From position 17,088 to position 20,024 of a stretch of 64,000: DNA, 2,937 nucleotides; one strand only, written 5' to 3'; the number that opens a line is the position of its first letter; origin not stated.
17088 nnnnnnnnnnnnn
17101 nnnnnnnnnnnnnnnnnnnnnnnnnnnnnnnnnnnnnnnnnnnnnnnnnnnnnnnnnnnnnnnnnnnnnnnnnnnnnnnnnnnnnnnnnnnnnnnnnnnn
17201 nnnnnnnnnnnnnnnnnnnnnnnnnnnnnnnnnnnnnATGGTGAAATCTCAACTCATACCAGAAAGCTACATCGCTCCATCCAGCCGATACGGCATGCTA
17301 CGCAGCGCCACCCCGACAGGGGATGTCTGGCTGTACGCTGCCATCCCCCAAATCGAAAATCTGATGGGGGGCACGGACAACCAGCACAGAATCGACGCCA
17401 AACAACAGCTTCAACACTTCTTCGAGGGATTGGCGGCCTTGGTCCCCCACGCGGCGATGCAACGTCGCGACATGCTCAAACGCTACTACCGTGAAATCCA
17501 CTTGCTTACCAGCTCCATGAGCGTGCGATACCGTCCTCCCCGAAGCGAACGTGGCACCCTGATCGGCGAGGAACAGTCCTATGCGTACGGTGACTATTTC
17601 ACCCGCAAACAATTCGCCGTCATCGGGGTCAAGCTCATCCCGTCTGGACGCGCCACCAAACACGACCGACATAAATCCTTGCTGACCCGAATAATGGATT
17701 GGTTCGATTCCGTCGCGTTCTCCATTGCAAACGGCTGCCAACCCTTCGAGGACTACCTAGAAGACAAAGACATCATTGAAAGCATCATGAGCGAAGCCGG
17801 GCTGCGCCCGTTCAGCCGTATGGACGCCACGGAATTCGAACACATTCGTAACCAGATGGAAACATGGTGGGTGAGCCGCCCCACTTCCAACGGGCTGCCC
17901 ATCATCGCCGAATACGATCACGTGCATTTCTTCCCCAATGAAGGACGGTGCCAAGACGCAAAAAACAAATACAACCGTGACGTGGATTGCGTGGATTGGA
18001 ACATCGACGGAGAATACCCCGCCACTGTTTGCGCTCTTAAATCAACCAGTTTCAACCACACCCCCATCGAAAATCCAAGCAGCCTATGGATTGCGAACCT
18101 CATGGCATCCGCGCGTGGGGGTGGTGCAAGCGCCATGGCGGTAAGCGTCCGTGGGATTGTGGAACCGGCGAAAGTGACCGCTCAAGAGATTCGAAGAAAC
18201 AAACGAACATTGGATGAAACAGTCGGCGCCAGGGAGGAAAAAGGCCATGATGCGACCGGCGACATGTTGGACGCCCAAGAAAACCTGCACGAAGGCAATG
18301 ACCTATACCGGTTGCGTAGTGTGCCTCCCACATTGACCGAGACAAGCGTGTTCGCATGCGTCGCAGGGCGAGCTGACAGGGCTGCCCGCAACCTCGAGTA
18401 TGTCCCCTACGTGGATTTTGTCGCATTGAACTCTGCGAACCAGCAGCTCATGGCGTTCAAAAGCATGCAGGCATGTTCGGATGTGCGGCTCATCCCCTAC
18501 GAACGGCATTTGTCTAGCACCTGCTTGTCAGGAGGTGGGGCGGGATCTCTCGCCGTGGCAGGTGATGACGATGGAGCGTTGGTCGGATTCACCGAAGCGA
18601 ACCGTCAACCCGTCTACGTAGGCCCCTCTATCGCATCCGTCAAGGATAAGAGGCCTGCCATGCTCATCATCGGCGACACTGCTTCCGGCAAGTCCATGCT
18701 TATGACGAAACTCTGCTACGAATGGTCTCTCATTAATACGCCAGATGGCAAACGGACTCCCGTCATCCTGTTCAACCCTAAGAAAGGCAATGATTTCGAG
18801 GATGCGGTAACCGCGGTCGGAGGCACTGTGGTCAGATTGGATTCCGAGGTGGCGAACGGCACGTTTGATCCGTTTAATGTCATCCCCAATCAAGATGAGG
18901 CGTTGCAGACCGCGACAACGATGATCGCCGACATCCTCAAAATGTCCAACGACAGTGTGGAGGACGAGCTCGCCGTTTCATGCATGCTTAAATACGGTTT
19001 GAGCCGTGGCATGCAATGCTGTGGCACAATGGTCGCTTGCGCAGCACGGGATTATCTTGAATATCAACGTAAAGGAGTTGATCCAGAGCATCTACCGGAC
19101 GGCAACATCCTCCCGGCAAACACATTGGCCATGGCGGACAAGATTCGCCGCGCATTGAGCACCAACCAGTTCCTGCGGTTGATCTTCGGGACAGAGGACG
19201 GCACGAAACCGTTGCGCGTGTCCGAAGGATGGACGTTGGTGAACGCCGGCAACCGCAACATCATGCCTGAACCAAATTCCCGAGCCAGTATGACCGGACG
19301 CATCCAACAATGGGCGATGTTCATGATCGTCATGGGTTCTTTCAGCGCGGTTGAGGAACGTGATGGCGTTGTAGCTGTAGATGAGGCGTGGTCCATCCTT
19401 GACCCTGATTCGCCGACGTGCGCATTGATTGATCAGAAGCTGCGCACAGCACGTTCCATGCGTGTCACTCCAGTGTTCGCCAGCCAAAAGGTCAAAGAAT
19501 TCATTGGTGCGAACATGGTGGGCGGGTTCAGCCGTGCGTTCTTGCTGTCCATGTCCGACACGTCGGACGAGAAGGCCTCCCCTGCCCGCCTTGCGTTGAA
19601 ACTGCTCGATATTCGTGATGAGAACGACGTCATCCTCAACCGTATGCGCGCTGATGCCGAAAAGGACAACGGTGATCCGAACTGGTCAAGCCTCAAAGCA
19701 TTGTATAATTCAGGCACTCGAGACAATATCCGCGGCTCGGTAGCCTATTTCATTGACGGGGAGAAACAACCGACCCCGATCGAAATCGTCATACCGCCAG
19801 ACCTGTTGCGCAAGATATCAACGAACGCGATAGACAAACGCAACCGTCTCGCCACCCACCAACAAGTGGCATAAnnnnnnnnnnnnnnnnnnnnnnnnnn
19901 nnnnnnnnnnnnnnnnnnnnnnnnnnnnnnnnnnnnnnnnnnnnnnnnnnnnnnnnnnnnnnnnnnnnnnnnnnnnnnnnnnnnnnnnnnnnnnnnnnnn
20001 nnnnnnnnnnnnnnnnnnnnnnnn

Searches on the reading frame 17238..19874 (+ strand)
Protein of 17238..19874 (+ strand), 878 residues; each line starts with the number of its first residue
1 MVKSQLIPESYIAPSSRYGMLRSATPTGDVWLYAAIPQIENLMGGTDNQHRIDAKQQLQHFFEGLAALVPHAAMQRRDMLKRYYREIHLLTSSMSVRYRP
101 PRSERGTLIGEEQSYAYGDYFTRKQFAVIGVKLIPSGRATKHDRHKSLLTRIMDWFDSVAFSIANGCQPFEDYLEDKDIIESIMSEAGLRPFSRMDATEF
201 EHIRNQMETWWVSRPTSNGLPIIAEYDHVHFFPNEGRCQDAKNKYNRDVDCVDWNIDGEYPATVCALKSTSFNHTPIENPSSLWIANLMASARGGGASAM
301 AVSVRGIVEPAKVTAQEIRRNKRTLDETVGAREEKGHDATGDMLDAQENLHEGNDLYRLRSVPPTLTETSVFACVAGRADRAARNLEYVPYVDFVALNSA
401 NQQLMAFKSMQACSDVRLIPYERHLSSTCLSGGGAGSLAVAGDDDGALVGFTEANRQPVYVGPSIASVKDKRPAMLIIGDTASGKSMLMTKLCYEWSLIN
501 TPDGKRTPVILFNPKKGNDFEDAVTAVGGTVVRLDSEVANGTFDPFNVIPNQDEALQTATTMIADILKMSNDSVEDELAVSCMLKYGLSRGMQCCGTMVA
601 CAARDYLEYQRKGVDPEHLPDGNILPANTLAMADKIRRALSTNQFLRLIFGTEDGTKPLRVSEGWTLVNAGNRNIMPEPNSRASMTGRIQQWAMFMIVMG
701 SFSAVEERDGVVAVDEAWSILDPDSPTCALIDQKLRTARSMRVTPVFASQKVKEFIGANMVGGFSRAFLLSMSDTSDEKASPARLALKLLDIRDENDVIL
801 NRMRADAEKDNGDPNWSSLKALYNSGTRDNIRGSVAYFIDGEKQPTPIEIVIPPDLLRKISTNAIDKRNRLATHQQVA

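Call 18: search_protein_families(library=pfam, proteins=[window:17238-19874:+], max_evalue=0.001)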
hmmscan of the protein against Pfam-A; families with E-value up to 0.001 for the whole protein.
window:17238-19874:+ (878 aa): 1 family
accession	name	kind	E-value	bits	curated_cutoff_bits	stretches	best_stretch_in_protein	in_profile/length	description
PF12846.13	AAA_10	-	5.9e-13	49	27.5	1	466-575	15-122/362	AAA-like domain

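Call 38: search_dna_similar(query=window:17238-19874:+, collection=plasmids, mode=protein, max_rows=15)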
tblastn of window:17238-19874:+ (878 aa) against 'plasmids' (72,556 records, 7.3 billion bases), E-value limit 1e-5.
Records with a match: 22; places in all: 22; records where one place covers at least 80% of the query: 15.
Best place of each record, by identity: <60% 22.
By first word of the organism name: Paenibacillus 7; Bifidobacterium 6; Curtobacterium 3; Arthrobacter 2; Pseudarthrobacter 2; Paenarthrobacter 1; Euzebya 1.
By predicted mobility (MOB-suite, as given by PLSDB): non-mobilizable 22.
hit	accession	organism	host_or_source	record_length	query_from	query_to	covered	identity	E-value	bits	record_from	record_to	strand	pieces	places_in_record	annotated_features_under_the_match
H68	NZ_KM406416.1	Bifidobacterium breve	-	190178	8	876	99%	49.3%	0e+0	768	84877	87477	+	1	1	ATP-binding protein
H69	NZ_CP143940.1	Bifidobacterium longum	Homo sapiens,cell culture,human fecal ...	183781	8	870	98%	48.5%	2e-134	794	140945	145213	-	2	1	ATP-binding protein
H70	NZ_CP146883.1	Bifidobacterium longum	-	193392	8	870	98%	48.5%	2e-134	794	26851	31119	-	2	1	ATP-binding protein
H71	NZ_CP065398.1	Bifidobacterium longum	cell culture,feces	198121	8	870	98%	48.4%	3e-133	790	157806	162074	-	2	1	ATP-binding protein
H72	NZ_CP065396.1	Bifidobacterium longum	cell culture,feces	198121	8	870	98%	48.4%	3e-133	790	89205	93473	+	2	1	ATP-binding protein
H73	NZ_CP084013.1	Bifidobacterium longum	Homo sapiens,pure culture,human feces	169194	8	870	98%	48.4%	2e-134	790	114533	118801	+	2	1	ATP-binding protein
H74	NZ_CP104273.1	Arthrobacter sp. zg-Y1110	Marmot,single cell,intestinal contents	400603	20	870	97%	27.2%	8e-59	227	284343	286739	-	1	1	ATP-binding protein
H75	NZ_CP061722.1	Pseudarthrobacter sp. BIM B-2242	cell culture,paddy soil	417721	28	870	96%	27.4%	4e-62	237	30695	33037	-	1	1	ATP-binding protein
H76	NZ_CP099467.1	Arthrobacter caoxuetaonis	single cell,faeces,Qinghai,China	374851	20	870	97%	26.9%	1e-59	229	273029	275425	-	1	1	ATP-binding protein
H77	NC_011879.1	Pseudarthrobacter chlorophenolicus A6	-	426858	28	877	97%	26.8%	6e-67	251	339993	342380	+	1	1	ATP-binding protein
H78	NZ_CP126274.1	Curtobacterium sp. MCBD17_040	-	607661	30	866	95%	27.0%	1e-33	256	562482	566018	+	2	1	ATP-binding protein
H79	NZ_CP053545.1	Paenarthrobacter sp. YJN-5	cell culture,soil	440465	28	877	97%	26.4%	9e-63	239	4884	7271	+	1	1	ATP-binding protein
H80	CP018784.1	Curtobacterium pusillum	Zea mays,cell culture,root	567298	30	873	96%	26.2%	4e-60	231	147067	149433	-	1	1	record has no annotation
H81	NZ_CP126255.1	Curtobacterium sp. MCSS17_016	-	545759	79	878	91%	27.6%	1e-58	226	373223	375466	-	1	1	ATP-binding protein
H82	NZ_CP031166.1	Euzebya pacifica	-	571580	30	774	85%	23.8%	6e-12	78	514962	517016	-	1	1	ATP-binding protein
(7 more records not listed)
